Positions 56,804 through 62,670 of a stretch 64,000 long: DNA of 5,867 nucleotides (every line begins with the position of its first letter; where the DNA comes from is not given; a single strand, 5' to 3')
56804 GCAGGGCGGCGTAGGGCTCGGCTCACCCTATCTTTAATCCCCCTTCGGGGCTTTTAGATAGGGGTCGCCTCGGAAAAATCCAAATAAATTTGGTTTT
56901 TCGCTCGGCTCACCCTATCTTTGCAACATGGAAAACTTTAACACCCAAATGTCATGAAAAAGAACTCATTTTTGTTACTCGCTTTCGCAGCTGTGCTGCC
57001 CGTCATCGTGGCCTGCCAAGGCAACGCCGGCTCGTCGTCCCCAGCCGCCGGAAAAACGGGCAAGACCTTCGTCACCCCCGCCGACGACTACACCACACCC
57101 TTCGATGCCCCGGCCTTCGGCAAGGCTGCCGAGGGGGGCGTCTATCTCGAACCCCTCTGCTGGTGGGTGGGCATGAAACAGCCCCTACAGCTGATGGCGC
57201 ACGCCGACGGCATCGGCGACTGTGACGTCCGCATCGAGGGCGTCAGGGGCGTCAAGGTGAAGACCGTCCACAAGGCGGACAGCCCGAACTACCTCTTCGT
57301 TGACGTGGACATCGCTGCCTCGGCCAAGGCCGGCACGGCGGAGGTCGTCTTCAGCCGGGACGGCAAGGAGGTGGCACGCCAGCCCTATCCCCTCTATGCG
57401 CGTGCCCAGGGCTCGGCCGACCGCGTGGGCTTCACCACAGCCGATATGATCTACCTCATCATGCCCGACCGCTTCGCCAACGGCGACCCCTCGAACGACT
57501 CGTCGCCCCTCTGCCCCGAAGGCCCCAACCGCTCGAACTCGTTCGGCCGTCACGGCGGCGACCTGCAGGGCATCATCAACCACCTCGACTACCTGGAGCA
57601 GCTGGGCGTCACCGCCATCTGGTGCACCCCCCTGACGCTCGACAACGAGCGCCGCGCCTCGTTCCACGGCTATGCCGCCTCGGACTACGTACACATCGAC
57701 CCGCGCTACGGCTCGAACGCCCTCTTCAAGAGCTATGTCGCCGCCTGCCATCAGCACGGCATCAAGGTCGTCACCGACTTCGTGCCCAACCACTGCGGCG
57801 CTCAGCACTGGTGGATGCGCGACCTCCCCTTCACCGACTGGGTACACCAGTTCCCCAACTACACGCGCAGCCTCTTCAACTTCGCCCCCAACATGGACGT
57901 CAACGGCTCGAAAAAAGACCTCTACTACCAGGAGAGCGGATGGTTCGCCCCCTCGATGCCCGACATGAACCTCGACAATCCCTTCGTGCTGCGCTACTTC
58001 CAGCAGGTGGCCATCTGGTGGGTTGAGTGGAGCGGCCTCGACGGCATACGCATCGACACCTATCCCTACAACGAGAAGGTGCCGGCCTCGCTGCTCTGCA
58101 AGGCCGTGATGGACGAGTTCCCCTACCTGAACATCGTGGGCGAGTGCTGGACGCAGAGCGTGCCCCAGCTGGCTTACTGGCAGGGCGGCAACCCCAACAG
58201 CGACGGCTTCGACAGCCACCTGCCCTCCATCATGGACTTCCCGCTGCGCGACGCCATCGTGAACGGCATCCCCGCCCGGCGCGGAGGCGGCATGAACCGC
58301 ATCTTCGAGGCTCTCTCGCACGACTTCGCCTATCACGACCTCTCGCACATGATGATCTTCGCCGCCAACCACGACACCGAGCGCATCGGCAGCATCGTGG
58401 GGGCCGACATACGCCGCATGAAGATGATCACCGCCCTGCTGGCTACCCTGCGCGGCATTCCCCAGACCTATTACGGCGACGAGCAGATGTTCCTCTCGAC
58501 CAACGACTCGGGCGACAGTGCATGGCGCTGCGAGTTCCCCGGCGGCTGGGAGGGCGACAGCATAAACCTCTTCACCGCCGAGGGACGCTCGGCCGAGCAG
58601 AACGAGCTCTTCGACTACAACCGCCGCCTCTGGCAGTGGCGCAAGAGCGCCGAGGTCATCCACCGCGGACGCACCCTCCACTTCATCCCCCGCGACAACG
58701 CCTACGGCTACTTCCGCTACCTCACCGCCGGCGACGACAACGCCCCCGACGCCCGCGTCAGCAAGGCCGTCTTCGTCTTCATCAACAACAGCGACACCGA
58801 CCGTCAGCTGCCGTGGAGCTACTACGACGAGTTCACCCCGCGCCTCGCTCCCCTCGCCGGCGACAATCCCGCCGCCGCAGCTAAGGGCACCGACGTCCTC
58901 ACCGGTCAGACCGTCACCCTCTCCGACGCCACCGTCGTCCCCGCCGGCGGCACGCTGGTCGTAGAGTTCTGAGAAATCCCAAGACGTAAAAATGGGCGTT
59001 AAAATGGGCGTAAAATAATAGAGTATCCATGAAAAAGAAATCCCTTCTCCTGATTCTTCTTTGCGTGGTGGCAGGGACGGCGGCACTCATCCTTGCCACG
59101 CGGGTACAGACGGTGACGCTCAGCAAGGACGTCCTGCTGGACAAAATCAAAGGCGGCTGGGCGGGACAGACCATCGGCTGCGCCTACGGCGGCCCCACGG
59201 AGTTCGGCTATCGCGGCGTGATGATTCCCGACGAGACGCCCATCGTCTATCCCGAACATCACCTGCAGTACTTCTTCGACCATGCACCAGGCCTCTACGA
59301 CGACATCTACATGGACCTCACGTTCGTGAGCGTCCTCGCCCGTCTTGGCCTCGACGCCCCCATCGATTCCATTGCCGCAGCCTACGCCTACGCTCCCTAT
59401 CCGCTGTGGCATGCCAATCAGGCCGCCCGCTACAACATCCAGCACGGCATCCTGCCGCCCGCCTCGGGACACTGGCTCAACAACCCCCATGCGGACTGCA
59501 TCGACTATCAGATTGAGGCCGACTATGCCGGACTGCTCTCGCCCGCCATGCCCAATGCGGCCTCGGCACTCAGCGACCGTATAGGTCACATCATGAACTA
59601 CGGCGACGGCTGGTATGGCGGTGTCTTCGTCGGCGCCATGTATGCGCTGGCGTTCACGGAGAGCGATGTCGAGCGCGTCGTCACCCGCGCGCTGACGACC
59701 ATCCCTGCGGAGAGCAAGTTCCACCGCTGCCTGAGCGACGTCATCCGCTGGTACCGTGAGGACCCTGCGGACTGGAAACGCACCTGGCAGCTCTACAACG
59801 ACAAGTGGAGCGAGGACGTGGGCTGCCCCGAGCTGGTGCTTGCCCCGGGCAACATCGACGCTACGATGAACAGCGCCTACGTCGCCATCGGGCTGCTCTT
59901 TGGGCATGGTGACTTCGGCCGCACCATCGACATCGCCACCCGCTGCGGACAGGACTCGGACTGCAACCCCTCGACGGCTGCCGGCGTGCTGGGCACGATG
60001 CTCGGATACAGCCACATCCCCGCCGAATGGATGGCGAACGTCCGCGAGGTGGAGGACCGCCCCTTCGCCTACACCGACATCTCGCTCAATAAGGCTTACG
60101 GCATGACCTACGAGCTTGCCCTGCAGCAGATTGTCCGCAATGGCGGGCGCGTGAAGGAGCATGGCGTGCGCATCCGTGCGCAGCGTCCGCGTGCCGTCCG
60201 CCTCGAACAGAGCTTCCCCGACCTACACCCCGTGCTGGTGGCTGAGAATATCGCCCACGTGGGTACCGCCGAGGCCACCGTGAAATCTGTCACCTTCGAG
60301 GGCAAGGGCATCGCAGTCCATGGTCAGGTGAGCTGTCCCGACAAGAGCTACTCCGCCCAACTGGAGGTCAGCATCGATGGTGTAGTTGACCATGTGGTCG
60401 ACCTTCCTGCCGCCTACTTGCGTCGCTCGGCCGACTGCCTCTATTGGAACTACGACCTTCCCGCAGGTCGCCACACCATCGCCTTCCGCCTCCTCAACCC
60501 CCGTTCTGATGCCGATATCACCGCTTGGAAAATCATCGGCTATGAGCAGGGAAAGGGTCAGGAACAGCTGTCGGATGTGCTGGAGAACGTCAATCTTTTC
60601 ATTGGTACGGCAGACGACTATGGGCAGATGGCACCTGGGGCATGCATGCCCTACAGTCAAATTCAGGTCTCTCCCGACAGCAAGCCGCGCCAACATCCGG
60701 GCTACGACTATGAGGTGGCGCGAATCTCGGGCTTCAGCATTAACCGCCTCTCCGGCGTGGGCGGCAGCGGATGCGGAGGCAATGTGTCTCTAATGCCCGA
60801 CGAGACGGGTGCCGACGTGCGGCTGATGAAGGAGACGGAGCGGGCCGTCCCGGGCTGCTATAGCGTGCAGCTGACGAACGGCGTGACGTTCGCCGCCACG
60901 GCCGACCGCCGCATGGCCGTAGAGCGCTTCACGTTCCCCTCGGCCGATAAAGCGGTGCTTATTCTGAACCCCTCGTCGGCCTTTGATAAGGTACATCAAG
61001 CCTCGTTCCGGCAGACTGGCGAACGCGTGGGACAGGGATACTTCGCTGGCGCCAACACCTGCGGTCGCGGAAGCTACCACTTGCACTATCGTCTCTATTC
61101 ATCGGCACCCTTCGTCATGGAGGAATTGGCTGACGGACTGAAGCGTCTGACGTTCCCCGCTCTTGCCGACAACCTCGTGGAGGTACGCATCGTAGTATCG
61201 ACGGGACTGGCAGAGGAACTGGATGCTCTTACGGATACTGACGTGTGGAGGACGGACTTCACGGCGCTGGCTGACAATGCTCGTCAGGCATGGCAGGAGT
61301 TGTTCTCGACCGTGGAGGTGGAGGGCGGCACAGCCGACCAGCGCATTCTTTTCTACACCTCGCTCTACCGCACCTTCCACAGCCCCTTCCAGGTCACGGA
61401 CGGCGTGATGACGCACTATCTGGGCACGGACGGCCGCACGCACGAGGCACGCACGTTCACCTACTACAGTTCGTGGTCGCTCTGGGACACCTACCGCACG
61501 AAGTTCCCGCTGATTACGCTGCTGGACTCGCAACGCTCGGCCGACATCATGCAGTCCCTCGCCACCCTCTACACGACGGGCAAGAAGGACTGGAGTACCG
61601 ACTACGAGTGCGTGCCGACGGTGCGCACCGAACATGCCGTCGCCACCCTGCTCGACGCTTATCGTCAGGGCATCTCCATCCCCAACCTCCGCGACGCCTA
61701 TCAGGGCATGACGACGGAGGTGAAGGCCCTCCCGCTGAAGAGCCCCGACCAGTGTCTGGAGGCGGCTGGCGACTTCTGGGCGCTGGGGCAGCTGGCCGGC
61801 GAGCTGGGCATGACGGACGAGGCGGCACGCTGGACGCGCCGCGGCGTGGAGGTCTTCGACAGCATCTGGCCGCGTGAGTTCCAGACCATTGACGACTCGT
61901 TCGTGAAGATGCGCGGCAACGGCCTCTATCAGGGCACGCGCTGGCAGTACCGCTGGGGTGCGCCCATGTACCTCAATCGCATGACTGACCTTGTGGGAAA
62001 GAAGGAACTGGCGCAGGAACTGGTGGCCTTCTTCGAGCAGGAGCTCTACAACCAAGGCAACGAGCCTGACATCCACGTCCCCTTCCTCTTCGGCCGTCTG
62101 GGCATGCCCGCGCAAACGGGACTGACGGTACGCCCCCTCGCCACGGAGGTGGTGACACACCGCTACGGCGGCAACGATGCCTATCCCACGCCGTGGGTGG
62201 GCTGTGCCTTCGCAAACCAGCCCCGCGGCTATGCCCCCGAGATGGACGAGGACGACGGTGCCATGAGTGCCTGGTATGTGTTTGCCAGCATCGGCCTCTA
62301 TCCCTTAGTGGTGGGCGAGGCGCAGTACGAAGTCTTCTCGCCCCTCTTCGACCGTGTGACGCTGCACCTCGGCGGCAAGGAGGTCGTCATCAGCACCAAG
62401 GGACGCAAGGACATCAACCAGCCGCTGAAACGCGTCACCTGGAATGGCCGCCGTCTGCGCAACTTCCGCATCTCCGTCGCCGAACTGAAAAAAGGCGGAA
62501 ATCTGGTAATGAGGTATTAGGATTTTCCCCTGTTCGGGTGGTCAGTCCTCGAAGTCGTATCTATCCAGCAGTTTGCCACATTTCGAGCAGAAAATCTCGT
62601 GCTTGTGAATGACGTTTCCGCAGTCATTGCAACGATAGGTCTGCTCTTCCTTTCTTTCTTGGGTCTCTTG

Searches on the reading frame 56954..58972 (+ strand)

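Call 11: search_protein_families(library=pfam, proteins=[window:56954-58972:+], max_evalue=0.01)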
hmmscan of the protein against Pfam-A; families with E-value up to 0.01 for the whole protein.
window:56954-58972:+ (672 aa): 3 families
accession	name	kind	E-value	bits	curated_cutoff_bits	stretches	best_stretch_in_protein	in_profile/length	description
PF00128.31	Alpha-amylase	-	5e-55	188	22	1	169-567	2-395/446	Alpha amylase, catalytic domain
PF09087.17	Cyc-maltodext_N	-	7.4e-23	81.1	25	1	65-150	2-87/88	Cyclomaltodextrinase, N-terminal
PF10438.15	Cyc-maltodext_C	-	2.3e-10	40.8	22.2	1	575-671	2-76/76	Cyclo-malto-dextrinase C-terminal domain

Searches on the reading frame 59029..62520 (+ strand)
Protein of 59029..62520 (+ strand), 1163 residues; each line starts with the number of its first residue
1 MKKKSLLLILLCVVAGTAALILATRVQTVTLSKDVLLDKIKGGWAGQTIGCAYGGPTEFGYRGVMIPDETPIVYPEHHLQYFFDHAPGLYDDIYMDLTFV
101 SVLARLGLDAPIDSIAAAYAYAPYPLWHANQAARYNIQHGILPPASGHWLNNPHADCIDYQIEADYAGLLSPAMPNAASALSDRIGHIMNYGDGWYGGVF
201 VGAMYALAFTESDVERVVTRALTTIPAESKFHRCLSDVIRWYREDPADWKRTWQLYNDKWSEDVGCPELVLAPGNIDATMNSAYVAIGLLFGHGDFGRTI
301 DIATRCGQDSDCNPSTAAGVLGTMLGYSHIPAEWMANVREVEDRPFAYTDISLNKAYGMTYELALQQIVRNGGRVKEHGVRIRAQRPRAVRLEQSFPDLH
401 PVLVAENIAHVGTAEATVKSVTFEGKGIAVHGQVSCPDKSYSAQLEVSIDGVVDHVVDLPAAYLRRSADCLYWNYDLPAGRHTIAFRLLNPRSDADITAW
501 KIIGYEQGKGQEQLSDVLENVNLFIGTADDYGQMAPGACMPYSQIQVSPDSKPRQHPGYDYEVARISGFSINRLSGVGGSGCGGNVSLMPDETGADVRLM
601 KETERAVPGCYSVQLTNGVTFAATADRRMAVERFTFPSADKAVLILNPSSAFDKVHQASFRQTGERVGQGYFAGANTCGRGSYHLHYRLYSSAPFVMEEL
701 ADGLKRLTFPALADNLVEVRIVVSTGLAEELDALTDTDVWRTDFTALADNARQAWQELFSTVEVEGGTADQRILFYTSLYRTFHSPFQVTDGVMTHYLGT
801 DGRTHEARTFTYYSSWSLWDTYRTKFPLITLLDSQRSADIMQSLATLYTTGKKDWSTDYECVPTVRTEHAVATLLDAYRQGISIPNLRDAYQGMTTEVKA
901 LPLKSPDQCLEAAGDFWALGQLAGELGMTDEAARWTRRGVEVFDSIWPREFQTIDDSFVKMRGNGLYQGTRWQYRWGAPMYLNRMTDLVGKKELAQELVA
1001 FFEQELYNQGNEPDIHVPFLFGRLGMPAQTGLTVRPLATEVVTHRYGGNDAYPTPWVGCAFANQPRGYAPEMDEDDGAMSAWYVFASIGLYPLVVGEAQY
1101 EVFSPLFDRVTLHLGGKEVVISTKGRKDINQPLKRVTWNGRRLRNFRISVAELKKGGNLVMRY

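Call 11: search_protein_families(library=pfam, proteins=[window:59029-62520:+], max_evalue=0.01)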
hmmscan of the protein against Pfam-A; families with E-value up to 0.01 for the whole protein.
window:59029-62520:+ (1163 aa): 3 families
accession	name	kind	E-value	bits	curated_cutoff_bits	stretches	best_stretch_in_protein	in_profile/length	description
PF07971.18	Glyco_hydro_92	-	9.4e-75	252.8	24.6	3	739-899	10-169/464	Glycosyl hydrolase family 92 catalytic domain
PF03747.19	ADP_ribosyl_GH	-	3e-36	126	26.2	1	42-333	1-287/287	ADP-ribosylglycohydrolase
PF17678.7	Glyco_hydro_92N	-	3.7e-34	119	34.5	1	521-697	2-194/236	Glycosyl hydrolase family 92 N-terminal domain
